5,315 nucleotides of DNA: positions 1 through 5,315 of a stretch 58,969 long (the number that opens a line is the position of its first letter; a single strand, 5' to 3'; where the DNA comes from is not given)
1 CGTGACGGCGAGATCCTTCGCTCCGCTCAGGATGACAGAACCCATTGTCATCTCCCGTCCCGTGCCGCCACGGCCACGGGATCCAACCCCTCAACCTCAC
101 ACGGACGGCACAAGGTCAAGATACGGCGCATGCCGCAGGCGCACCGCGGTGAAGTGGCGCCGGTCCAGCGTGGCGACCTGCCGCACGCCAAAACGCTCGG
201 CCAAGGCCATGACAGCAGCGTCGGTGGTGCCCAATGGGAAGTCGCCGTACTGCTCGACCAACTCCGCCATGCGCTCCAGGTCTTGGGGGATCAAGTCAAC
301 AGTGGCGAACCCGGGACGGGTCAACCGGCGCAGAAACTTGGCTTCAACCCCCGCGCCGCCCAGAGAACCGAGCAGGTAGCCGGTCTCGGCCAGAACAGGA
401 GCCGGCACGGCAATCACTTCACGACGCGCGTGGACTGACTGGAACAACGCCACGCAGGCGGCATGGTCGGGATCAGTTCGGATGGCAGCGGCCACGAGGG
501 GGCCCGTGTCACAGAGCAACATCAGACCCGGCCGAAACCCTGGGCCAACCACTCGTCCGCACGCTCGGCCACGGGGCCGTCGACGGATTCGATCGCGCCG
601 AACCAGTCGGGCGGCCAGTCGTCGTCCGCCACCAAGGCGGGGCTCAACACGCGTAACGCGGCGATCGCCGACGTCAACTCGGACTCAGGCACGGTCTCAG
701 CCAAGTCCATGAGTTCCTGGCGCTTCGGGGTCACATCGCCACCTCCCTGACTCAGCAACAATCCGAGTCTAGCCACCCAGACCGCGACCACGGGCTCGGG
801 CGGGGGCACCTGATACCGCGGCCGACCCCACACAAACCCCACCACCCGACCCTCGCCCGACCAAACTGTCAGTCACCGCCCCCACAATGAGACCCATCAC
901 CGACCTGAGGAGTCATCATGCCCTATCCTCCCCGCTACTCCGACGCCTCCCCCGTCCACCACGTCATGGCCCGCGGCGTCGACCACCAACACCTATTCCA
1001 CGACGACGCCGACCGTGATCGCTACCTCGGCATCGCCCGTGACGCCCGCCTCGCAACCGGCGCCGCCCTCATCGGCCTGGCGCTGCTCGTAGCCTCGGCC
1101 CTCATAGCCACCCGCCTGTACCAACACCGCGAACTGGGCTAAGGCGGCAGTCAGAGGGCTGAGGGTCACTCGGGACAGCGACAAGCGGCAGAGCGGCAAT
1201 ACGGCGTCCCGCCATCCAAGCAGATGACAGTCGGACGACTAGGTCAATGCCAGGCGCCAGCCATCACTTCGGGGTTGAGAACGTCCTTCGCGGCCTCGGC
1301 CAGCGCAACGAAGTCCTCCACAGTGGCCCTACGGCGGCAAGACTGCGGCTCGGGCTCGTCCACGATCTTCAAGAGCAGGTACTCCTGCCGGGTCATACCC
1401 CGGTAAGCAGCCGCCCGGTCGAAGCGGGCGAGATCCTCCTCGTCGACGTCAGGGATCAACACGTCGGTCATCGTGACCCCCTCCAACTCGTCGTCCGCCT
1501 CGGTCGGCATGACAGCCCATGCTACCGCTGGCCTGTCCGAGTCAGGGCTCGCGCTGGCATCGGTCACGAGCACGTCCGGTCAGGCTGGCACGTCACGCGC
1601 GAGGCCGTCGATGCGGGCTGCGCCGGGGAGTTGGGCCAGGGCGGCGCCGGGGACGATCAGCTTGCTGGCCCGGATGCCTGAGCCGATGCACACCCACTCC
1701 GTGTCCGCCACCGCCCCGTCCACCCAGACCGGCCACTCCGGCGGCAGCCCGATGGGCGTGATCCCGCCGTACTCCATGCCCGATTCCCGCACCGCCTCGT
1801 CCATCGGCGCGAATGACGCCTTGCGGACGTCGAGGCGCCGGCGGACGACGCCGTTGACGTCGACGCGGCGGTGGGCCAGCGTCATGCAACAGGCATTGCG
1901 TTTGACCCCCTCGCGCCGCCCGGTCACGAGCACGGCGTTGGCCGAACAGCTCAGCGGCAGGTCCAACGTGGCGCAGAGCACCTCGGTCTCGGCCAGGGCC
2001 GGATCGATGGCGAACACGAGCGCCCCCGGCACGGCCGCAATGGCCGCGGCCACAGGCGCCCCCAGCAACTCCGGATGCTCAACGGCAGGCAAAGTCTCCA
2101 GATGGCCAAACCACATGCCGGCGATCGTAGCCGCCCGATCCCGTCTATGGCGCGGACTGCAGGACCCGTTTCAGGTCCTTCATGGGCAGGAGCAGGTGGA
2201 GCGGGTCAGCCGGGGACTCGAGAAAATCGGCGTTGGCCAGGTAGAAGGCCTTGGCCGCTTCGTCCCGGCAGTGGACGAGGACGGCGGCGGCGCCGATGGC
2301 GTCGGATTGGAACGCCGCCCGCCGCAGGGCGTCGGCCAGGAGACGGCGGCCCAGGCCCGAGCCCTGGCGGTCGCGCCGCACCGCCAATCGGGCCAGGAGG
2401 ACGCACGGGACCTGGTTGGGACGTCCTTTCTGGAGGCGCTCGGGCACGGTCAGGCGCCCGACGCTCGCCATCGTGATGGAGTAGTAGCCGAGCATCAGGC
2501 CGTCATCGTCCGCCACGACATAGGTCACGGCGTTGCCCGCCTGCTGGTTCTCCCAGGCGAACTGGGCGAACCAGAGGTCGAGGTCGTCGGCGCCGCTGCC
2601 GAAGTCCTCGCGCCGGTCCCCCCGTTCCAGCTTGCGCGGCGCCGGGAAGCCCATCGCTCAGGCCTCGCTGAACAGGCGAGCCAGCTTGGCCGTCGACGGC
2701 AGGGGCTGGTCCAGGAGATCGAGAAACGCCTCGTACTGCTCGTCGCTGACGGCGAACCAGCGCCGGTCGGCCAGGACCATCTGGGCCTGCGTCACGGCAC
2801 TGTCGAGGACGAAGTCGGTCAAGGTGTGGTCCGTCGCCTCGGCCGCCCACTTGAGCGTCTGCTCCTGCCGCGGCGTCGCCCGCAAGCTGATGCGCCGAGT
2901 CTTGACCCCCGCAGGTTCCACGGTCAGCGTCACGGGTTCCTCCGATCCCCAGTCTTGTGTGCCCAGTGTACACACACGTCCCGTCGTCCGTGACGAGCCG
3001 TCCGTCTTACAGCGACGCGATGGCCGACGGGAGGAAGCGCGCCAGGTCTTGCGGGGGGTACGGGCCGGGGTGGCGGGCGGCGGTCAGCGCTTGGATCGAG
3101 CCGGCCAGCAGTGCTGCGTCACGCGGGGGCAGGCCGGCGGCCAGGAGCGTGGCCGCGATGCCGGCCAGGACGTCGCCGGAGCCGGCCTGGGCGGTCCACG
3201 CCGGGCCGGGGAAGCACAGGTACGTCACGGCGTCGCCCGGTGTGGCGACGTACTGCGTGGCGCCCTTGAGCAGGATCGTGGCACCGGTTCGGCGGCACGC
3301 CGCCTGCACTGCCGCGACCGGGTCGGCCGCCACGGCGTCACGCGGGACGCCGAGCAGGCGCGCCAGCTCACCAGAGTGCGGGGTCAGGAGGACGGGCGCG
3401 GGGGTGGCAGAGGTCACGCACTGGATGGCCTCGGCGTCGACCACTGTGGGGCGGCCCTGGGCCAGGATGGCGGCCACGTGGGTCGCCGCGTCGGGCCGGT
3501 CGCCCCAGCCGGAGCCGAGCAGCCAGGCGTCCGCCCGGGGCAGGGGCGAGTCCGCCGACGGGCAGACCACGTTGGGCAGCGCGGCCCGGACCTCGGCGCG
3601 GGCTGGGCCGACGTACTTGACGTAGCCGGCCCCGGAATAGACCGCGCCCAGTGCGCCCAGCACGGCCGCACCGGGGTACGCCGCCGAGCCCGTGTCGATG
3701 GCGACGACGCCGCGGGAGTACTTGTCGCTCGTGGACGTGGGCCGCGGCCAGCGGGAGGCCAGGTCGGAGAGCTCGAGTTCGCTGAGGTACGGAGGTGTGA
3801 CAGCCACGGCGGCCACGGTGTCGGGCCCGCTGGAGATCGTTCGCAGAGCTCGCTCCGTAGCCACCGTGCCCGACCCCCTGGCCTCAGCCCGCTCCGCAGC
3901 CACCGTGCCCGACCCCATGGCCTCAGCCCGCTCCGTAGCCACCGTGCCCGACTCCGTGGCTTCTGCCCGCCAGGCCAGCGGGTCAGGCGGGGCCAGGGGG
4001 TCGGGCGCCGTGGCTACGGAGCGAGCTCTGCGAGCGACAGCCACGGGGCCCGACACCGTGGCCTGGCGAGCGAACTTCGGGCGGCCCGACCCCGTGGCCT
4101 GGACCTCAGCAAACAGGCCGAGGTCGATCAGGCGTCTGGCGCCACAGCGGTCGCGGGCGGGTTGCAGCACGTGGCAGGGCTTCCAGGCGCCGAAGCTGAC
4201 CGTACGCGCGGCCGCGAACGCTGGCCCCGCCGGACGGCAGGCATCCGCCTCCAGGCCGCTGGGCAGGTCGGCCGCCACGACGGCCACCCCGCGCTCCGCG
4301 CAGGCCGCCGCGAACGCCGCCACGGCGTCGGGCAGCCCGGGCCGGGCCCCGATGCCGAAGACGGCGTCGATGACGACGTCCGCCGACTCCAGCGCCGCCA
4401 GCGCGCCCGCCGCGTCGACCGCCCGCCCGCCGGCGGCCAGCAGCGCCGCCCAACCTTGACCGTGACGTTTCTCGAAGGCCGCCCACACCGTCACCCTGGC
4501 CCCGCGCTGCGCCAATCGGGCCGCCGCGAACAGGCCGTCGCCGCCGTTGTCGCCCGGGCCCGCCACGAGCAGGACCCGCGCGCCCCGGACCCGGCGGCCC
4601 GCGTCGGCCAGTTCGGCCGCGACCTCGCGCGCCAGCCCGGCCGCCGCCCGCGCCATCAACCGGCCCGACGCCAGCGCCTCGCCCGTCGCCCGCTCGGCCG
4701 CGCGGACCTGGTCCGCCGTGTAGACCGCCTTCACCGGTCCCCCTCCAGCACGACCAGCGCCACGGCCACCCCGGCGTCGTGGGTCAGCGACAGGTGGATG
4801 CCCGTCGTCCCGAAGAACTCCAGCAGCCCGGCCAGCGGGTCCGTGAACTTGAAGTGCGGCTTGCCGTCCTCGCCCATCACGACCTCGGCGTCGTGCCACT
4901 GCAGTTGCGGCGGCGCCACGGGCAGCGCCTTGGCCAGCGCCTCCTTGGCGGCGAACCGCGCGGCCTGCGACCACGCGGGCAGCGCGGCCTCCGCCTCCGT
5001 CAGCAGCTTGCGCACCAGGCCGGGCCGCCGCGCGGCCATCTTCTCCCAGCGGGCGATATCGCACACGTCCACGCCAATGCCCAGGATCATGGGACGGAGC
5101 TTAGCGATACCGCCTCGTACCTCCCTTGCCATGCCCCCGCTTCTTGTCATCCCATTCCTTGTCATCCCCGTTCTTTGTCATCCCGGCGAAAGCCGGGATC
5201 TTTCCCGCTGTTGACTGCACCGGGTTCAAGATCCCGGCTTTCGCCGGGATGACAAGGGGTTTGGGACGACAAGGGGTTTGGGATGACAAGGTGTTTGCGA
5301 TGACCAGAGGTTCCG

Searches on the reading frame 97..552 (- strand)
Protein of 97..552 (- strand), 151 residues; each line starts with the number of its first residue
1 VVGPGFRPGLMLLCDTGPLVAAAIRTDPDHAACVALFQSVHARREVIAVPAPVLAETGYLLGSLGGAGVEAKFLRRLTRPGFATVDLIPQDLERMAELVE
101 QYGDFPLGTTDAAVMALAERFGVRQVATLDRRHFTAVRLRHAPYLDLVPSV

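Call 71: search_protein_families(library=pfam, proteins=[window:97-552:-], max_evalue=0.01)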
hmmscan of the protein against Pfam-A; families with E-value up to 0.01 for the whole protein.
window:97-552:- (151 aa): 1 family
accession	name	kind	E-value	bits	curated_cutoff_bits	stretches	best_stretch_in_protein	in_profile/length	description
PF01850.27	PIN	-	1.1e-13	52.3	23.6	1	13-135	2-115/120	PIN domain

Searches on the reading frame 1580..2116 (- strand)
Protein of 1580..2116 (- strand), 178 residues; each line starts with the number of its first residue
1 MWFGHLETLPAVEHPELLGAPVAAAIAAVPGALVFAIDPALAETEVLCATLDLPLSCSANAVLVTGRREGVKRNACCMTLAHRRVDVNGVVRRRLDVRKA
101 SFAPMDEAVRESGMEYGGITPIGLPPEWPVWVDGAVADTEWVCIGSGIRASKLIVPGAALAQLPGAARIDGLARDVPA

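Call 71: search_protein_families(library=pfam, proteins=[window:1580-2116:-], max_evalue=0.01)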
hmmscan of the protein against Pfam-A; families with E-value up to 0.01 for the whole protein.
window:1580-2116:- (178 aa): 1 family
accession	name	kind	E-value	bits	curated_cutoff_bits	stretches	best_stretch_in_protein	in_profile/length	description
PF04073.20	tRNA_edit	-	1.3e-13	51.6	25.5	1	39-162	2-122/123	Aminoacyl-tRNA editing domain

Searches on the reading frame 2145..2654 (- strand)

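Call 71: search_protein_families(library=pfam, proteins=[window:2145-2654:-], max_evalue=0.01)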
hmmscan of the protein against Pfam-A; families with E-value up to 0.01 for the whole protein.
window:2145-2654:- (169 aa): 3 families
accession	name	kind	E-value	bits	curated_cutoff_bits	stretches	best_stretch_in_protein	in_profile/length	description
PF00583.31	Acetyltransf_1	-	5.6e-08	33.5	20.7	1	28-138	22-111/116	Acetyltransferase (GNAT) family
PF13508.13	Acetyltransf_7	-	3.3e-07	31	27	1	44-139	4-78/84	Acetyltransferase (GNAT) domain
PF13673.13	Acetyltransf_10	-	0.0001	22.7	23.6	1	86-138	53-102/128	Acetyltransferase (GNAT) domain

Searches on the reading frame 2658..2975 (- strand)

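Call 71: search_protein_families(library=pfam, proteins=[window:2658-2975:-], max_evalue=0.01)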
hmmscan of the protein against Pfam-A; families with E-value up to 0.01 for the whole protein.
window:2658-2975:- (105 aa): 1 family
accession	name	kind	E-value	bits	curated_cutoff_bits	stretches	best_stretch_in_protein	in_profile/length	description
PF08681.18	TacA1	-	9.3e-21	74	21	1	28-103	1-76/80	Antitoxin TacA 1-like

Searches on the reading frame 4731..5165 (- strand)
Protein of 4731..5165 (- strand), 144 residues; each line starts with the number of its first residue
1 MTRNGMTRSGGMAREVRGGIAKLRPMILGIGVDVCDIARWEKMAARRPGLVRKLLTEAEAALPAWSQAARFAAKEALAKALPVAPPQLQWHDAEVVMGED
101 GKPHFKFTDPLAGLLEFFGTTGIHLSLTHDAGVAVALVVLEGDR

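Call 71: search_protein_families(library=pfam, proteins=[window:4731-5165:-], max_evalue=0.01)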
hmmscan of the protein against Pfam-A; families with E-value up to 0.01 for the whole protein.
window:4731-5165:- (144 aa): 1 family
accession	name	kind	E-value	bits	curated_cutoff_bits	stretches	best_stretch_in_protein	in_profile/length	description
PF01648.25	ACPS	-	7.9e-09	36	25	1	29-112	1-93/111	4'-phosphopantetheinyl transferase superfamily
